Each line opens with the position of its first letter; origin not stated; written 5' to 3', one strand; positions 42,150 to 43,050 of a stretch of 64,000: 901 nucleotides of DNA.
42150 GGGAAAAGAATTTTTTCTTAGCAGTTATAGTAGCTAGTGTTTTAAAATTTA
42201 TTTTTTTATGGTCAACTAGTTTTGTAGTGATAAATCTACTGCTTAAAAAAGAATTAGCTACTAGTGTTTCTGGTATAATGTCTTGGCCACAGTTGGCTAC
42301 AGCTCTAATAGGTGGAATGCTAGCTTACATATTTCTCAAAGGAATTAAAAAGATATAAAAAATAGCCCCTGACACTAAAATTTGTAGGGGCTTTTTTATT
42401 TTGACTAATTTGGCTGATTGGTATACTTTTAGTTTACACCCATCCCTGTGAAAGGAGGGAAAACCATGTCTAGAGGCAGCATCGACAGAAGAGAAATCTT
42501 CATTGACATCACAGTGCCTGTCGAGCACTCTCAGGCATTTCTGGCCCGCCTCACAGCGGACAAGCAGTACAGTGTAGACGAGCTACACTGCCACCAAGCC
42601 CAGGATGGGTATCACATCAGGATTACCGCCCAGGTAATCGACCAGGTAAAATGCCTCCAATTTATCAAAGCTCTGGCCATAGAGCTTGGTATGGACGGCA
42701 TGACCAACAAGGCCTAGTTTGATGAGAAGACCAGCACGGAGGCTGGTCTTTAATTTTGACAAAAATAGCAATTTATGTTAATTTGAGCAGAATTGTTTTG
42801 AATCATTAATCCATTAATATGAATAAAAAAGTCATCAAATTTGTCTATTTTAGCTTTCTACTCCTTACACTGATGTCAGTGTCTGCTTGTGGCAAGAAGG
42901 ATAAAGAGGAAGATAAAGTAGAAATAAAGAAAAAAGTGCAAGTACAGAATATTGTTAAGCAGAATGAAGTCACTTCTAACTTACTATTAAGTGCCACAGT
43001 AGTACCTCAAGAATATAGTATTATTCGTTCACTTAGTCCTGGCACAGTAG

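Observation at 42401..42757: Island D: minimal high-GC cassette encoding an 83-aa protein (AGGAGG-7-ATG) between a membrane-protein gene and the RND efflux operon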

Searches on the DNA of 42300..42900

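Call 71: search_rna_families(source=window, start=42300, end=42900, threshold=evalue, max_evalue=10)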
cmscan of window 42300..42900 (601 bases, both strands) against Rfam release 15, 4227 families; matches with E-value up to 10: 22.
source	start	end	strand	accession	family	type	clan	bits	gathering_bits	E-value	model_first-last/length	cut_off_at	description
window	42726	42797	-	RF01393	isrJ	Gene; sRNA;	-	27.4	37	0.0057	1-75/75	no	isrJ Hfq binding RNA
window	42327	42402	+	RF02371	PyrG_leader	Cis-reg; leader;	-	24.9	65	0.53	1-78/78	no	PyrG leader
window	42719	42783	-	RF02064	STnc370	Gene; sRNA;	-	24.8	54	0.65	1-71/71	no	Enterobacterial sRNA STnc370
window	42722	42829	-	RF04182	GibS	Gene; sRNA;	-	23.8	115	0.49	1-142/142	no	GibS sRNA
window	42312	42408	+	RF01606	plasmodium_snoR31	Gene; snRNA; snoRNA; HACA-box;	-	22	60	1.7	1-145/145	no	small nucleolar RNA snoR31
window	42329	42400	+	RF00506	Thr_leader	Cis-reg; leader;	-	20.9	55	0.18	1-118/118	no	Threonine operon leader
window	42349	42424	-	RF00242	ctRNA_pT181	Gene; antisense;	-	20.2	56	5.5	1-94/94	no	ctRNA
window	42363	42402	-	RF02416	TCV_H4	Cis-reg;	-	19.2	50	1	1-51/51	no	Turnip crinkle virus 3'UTR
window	42332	42462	+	RF01291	SNORD97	Gene; snRNA; snoRNA; CD-box;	-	18.5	45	1.4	1-142/142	no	Small nucleolar RNA SNORD97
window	42353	42446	-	RF04312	trpB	Cis-reg;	-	18.2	59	7.2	1-107/107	no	trpB ncRNA motif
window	42356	42447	+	RF02900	AaHKsRNA82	Gene; sRNA;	-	18.1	51.4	5.9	1-81/81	no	Aggregatibacter sRNA 82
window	42332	42403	+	RF04312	trpB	Cis-reg;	-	18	59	7.9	1-107/107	no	trpB ncRNA motif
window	42323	42416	-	RF02060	STnc410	Gene; sRNA;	-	17.8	50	0.2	1-158/158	no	Enterobacterial sRNA STnc410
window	42332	42396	+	RF02580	tsr31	Gene; sRNA;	-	17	50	5.7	1-70/70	no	S. aureus tsr31 small RNA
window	42777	42816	+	RF02750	ES003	Gene; sRNA;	-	15.4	37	2.3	1-53/53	no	ES003 sRNA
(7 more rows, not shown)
